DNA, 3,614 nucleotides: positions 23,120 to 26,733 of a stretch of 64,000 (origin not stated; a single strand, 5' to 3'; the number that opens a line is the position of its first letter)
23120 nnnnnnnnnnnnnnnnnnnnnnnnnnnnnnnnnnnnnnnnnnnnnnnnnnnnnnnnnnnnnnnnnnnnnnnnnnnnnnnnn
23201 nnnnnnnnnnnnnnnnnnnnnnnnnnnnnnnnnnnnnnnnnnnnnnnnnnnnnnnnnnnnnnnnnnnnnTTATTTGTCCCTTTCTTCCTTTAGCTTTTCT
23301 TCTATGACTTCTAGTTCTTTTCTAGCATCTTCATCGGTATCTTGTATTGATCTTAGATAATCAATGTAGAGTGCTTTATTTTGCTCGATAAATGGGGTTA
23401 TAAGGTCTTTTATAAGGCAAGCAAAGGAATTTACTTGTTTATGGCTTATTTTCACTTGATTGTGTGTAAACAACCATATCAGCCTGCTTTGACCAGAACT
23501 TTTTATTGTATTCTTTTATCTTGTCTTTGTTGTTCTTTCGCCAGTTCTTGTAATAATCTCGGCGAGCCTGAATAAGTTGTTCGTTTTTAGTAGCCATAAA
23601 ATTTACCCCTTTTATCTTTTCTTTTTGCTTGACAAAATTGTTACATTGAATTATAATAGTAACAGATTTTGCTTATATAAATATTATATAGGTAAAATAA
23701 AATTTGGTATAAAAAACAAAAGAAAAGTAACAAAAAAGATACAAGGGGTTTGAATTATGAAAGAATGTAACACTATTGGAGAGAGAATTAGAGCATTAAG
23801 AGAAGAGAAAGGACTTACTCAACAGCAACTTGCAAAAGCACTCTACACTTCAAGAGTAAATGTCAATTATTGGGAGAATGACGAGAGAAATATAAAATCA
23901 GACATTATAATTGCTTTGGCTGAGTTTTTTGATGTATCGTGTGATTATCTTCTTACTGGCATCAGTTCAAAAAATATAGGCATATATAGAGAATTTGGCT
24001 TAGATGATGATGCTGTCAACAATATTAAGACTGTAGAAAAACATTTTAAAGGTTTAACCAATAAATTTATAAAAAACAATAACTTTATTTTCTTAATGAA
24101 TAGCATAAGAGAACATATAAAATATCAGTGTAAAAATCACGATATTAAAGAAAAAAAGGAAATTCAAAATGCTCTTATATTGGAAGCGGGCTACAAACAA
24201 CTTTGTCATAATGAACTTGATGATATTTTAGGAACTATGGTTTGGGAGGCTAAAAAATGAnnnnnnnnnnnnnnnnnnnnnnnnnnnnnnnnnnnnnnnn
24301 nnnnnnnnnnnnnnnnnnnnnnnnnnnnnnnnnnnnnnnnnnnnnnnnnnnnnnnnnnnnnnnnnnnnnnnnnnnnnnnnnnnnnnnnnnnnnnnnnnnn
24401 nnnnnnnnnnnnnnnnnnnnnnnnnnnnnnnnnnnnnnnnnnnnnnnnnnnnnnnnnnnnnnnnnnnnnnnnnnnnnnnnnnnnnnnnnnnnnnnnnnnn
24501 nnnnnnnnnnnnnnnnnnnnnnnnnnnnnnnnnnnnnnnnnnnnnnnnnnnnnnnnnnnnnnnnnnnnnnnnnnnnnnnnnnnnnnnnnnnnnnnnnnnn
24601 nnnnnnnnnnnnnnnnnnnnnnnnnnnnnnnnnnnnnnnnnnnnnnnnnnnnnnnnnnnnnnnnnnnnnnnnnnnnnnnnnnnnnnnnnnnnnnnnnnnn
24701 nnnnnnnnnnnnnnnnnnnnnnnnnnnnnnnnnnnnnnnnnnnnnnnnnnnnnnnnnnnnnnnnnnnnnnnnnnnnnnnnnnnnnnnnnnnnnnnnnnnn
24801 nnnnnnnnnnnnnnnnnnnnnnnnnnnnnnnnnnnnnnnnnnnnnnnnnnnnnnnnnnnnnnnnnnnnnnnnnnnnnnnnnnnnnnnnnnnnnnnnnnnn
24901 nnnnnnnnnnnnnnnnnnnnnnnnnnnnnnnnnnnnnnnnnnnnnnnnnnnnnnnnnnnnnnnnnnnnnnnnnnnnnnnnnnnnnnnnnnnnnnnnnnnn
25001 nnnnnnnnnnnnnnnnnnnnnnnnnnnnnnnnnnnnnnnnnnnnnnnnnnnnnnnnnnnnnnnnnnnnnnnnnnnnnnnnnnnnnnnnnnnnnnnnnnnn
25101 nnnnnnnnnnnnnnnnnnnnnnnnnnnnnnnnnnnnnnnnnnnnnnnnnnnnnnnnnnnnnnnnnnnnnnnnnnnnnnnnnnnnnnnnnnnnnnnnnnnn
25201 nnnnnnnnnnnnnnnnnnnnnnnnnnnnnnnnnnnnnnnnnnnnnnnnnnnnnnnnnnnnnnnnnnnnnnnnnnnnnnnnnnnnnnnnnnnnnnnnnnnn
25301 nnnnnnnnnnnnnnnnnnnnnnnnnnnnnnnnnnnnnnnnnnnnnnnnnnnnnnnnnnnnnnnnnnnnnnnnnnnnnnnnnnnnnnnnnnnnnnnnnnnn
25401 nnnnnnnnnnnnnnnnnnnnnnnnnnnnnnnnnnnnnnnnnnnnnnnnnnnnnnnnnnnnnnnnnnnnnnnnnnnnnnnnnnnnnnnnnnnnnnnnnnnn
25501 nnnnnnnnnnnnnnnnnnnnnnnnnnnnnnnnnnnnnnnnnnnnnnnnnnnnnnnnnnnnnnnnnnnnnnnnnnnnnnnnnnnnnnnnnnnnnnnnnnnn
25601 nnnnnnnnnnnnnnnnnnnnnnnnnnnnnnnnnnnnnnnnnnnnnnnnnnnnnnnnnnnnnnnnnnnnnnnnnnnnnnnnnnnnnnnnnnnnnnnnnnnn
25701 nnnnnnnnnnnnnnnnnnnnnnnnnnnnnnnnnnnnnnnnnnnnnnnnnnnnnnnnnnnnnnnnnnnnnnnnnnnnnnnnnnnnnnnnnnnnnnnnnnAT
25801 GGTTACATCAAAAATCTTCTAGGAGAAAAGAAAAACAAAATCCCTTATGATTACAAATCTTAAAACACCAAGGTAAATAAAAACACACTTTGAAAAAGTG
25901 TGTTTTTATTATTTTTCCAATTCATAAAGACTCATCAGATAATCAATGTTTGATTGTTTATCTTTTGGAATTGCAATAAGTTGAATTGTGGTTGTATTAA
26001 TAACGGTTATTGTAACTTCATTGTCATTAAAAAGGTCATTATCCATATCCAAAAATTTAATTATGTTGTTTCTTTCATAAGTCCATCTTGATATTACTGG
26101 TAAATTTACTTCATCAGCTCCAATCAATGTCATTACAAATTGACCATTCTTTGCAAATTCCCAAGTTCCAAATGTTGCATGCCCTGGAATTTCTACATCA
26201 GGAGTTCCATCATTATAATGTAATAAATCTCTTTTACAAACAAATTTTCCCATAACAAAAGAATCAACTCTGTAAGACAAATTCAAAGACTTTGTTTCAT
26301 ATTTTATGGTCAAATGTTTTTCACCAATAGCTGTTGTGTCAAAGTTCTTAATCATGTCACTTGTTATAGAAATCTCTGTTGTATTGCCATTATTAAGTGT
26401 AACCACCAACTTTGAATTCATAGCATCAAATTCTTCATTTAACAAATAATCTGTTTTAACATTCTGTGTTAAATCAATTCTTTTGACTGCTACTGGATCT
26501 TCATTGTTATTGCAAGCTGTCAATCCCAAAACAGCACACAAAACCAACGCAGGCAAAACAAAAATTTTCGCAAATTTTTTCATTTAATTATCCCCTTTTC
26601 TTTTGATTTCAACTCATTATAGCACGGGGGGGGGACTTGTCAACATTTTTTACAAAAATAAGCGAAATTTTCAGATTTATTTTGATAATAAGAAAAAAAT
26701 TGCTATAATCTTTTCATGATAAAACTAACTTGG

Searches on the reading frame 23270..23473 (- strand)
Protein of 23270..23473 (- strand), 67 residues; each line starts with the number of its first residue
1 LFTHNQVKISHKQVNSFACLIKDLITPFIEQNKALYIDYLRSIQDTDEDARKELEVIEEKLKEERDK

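Call 13: search_protein_families(library=pfam, proteins=[window:23270-23473:-], max_evalue=0.01)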
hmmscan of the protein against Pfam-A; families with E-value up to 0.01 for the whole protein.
window:23270-23473:- (67 aa): 0 families

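Call 18: find_homologous_proteins(query=window:23270-23473:-, max_evalue=0.01)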
Query window:23270-23473:- (67 aa): 2 proteins with E <= 0.01 among 4 candidates.
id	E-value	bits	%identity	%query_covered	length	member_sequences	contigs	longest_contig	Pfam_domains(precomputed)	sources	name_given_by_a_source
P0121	3.0e-35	136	99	100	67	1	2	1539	-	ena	-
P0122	1.0e-21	93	82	91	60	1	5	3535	-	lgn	-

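Call 19: find_encoding_contigs(protein=P0122, flank=10000, max_places=10)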
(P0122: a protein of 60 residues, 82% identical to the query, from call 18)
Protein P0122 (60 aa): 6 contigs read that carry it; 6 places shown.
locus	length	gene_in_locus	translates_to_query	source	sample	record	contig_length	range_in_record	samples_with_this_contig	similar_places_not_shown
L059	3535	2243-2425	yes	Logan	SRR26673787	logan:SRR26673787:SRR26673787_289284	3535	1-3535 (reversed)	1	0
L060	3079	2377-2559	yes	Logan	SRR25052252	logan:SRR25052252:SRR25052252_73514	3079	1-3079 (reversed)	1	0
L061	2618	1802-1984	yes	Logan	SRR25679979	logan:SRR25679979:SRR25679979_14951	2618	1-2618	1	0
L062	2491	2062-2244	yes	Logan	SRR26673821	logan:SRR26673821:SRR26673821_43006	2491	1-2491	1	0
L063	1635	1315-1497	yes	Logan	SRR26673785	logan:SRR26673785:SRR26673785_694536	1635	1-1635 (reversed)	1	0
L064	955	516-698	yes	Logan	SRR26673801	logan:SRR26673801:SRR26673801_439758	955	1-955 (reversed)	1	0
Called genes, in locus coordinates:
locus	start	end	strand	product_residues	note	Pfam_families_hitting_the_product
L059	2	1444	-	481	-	?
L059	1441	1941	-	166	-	PF13560:HTH_31, PF01381:HTH_3, PF12844:HTH_19, PF13443:HTH_26 (faint)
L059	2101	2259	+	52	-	-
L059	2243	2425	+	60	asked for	-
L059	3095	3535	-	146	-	?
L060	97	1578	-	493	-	PF00239:Resolvase, PF07508:Recombinase, PF13408:Zn_ribbon_recom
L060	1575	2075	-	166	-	PF13560:HTH_31, PF01381:HTH_3, PF12844:HTH_19, PF13443:HTH_26 (faint)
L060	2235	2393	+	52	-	-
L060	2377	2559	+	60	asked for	-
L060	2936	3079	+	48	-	?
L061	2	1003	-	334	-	?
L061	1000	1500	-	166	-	PF13560:HTH_31, PF01381:HTH_3, PF12844:HTH_19, PF13443:HTH_26 (faint)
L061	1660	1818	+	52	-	-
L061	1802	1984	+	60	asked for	-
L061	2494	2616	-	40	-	?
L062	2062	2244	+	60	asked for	-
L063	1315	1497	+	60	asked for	-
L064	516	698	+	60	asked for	-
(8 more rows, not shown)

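Call 20: find_encoding_contigs(protein=P0121, flank=10000, max_places=10)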
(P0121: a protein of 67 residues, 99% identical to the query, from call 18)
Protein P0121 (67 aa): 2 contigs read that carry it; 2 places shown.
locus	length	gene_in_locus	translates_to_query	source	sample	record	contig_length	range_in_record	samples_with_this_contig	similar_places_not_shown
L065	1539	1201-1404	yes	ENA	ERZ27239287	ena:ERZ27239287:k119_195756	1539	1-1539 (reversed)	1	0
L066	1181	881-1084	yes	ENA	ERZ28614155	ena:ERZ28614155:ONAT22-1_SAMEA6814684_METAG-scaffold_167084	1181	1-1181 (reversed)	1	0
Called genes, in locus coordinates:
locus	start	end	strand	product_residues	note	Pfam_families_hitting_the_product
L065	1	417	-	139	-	?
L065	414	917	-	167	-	PF13560:HTH_31, PF01381:HTH_3, PF12844:HTH_19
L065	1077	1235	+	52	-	-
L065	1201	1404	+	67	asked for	-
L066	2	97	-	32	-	?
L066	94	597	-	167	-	PF13560:HTH_31, PF01381:HTH_3, PF12844:HTH_19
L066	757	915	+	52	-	-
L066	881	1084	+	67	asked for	-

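Call 47: find_homologous_proteins(query=A2, max_evalue=1)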
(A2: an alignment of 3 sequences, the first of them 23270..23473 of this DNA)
Query A2 (3 sequences) (67 aa, profile of the alignment): 4 proteins with E <= 1 among 191 candidates.
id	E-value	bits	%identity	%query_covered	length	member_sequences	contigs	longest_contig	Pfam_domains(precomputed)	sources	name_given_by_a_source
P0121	1.3e-33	132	99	100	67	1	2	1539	-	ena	-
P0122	9.9e-33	130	82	91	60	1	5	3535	-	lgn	-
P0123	6.4e-25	105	50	78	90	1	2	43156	-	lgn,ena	-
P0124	2.3e-21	93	59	88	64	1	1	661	-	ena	-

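Call 48: find_encoding_contigs(protein=P0124, flank=5000, max_places=5)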
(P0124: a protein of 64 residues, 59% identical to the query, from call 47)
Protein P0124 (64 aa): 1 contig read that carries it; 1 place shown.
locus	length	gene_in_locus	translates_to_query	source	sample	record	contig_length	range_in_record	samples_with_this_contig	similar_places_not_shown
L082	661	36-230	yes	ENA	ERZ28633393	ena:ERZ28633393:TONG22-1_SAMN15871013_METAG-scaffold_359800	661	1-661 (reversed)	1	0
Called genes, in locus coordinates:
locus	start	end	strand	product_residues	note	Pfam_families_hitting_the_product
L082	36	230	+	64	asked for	-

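Call 82: search_protein_families(library=padloc, proteins=[window:23270-23473:-], max_evalue=0.001)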
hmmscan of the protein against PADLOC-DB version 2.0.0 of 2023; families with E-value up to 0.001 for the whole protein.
window:23270-23473:- (67 aa): 0 families

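Call 83: search_protein_families(library=phrogs, proteins=[window:23270-23473:-], max_evalue=0.001)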
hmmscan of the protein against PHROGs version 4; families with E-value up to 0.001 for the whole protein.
window:23270-23473:- (67 aa): 0 families

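Call 91: predict_structure(alignment_id=A8)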
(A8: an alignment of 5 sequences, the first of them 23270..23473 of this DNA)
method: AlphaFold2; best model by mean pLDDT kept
length: 67 residues; sequences in the alignment: 5
mean_pLDDT: 87.6   pTM: 0.59
mean pLDDT of the five models: 87.6, 83.9, 83.2, 80.6, 77.5
residues with pLDDT >= 90: 42; 70-90: 18; 50-70: 5; < 50: 2
segments of 3 or more residues with pLDDT < 50: none
pLDDT, mean of each block of 10 residues (from residue 1): 62 87 92 96 96 95 84
secondary structure, 60 per line:
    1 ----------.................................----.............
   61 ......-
elements in order: H11-43 H48-66

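Call 94: fold_search(model_id=the predicted structure, library=pdb)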
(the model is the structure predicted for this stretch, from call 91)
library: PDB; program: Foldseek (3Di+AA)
matches with E <= 10: 2; with E <= 0.001: 0
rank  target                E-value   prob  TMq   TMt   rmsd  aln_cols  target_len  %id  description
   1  6uan_A                2.4e+00  0.25  0.48  0.15   7.1        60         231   13  B-Raf:14-3-3 complex (released 2019-09-25)
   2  4wrq_A                4.9e+00  0.08  0.28  0.11   7.1        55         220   18  Crystal Structure of 14-3-3 zeta with Chibby peptide (released 2015-05-06)

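Call 95: find_related_loci(query=A8, collection=viral_contigs, flank=3000)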
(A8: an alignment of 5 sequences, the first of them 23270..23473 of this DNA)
Query A8 (67 aa) in viral_contigs; peptide patterns used: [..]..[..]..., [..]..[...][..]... (x = any residue, [..] = any of these).
237 stretches matched a pattern, but none encodes a relative of the query by tblastn (E <= 1e-3).

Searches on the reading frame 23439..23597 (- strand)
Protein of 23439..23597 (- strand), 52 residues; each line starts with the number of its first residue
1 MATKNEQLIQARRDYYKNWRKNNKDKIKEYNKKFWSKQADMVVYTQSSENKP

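Call 13: search_protein_families(library=pfam, proteins=[window:23439-23597:-], max_evalue=0.01)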
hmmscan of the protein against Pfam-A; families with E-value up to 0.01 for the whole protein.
window:23439-23597:- (52 aa): 2 families
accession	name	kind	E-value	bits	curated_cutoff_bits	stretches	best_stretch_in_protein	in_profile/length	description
PF10231.14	COA8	-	0.0048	17.4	27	1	14-46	82-114/122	Cytochrome c oxidase assembly factor 8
PF15464.11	DUF4633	-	0.0086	16.6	27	1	5-41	70-106/113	Domain of unknown function (DUF4633)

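Call 82: search_protein_families(library=padloc, proteins=[window:23439-23597:-], max_evalue=0.001)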
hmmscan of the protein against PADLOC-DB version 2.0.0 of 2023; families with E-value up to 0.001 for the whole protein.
window:23439-23597:- (52 aa): 0 families

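Call 83: search_protein_families(library=phrogs, proteins=[window:23439-23597:-], max_evalue=0.001)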
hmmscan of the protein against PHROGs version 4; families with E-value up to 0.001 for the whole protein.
window:23439-23597:- (52 aa): 1 family
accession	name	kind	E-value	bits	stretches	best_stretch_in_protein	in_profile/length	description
phrog_14214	-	unknown function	7.9e-05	23.8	1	10-40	23-53/58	-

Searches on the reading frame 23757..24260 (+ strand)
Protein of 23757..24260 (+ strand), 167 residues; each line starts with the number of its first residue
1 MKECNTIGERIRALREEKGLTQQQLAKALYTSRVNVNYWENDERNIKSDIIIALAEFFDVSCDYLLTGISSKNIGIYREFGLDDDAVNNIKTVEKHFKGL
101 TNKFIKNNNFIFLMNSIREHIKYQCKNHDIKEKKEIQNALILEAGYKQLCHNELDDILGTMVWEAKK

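Call 13: search_protein_families(library=pfam, proteins=[window:23757-24260:+], max_evalue=0.01)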
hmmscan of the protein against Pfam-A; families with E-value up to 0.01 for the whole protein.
window:23757-24260:+ (167 aa): 4 families
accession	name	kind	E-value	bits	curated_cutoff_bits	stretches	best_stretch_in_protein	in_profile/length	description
PF01381.28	HTH_3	-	1.2e-15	57.7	23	1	11-65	1-55/55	Helix-turn-helix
PF12844.13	HTH_19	-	2.8e-13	50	30.2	1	8-69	1-62/64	Helix-turn-helix domain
PF13560.12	HTH_31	-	7.7e-10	39.4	27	1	7-61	2-57/64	Helix-turn-helix domain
PF13443.12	HTH_26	-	0.0021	18.7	22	1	10-61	1-53/63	Cro/C1-type HTH DNA-binding domain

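Call 82: search_protein_families(library=padloc, proteins=[window:23757-24260:+], max_evalue=0.001)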
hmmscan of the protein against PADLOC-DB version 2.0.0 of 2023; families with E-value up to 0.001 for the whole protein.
window:23757-24260:+ (167 aa): 18 families
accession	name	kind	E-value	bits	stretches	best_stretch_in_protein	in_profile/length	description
PDLC03954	RmrA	-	5.4e-09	33.4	1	7-74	11-78/380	-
PDLC02926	HTH_VI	-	7.4e-09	33.8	1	7-66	2-61/92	-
PDLC04142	capH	-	5e-08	32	1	5-80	5-80/103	capH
PDLC03951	RmrA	-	1e-07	29.3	1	8-72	10-74/400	-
PDLC03945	RmrA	-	1.8e-06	25.4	1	7-83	3-86/394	-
PDLC04775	PDC-M69A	-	1.1e-05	24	1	4-68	5-69/113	-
PDLC04760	PDC-M64C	-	1.1e-05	23.7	1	5-56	25-76/93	-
PDLC03671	Control_protein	-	3.1e-05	22.1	1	6-73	14-81/84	control protein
PDLC03952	RmrA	-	3.6e-05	20.8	1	7-95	23-115/395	-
PDLC03953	RmrA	-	7.4e-05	20.1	1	6-62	5-61/373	-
PDLC03947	RmrA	-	9.1e-05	19.4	1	5-72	10-77/383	-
PDLC03956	RmrA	-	0.00011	19.4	1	7-78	9-82/399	-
PDLC04757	PDC-M64B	-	0.00023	19.2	1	6-52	29-75/128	-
PDLC03949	RmrA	-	0.00024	18.1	1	9-66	5-62/363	-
PDLC03950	RmrA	-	0.00031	17.8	1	9-67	5-63/369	-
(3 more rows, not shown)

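Call 83: search_protein_families(library=phrogs, proteins=[window:23757-24260:+], max_evalue=0.001)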
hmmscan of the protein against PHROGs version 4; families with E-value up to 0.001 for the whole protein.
window:23757-24260:+ (167 aa): 23 families
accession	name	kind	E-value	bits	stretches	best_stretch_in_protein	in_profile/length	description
phrog_8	-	transcription regulation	1.5e-21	78.2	1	5-120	75-150/346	transcriptional regulator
phrog_4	-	transcription regulation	2.1e-17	64.2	1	3-86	133-205/400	transcriptional repressor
phrog_3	-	transcription regulation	4e-15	57.5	1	2-124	84-212/430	transcriptional repressor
phrog_2967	-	transcription regulation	3e-13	50.8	1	3-98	7-92/225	transcriptional regulator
phrog_2328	-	transcription regulation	1.5e-11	45.2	1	5-70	14-79/128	transcriptional repressor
phrog_2439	-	transcription regulation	9.5e-10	38.9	1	3-70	4-71/367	transcriptional regulator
phrog_5823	-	transcription regulation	1.2e-08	35.5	1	4-68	4-69/404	transcriptional regulator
phrog_4836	-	transcription regulation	4e-08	34.1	1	7-94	76-161/194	CII-like regulator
phrog_7950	-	transcription regulation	4.8e-08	34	1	1-45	2-46/68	transcriptional repressor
phrog_1373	-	transcription regulation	2.4e-07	31.9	1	7-67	64-124/166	transcriptional regulator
phrog_1124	-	transcription regulation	2.9e-07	31.2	1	7-138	9-131/177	transcriptional regulator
phrog_7241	-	transcription regulation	5.3e-07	30.7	1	10-66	65-121/122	transcriptional regulator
phrog_1994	-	DNA, RNA and nucleotide metabolism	6.6e-07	30.4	1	9-70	2-63/170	DNA binding protein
phrog_2104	-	unknown function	4.8e-06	27.7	1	9-45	42-78/103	-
phrog_5119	-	unknown function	6.2e-05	23.8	1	5-57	52-104/152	-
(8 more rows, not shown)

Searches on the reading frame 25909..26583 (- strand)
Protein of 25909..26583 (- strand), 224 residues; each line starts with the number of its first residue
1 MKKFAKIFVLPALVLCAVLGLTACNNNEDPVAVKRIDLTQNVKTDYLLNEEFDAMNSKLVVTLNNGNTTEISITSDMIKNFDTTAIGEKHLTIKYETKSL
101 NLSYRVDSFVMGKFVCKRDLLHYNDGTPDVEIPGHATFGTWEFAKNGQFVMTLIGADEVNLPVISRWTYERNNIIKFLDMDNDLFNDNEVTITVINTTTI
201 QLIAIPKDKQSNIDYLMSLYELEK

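Call 13: search_protein_families(library=pfam, proteins=[window:25909-26583:-], max_evalue=0.01)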
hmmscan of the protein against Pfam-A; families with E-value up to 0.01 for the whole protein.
window:25909-26583:- (224 aa): 1 family
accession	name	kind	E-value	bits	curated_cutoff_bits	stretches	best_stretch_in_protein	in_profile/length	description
PF07523.18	Big_3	-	6e-06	26.9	21.2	1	41-101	3-63/68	Bacterial Ig-like domain (group 3)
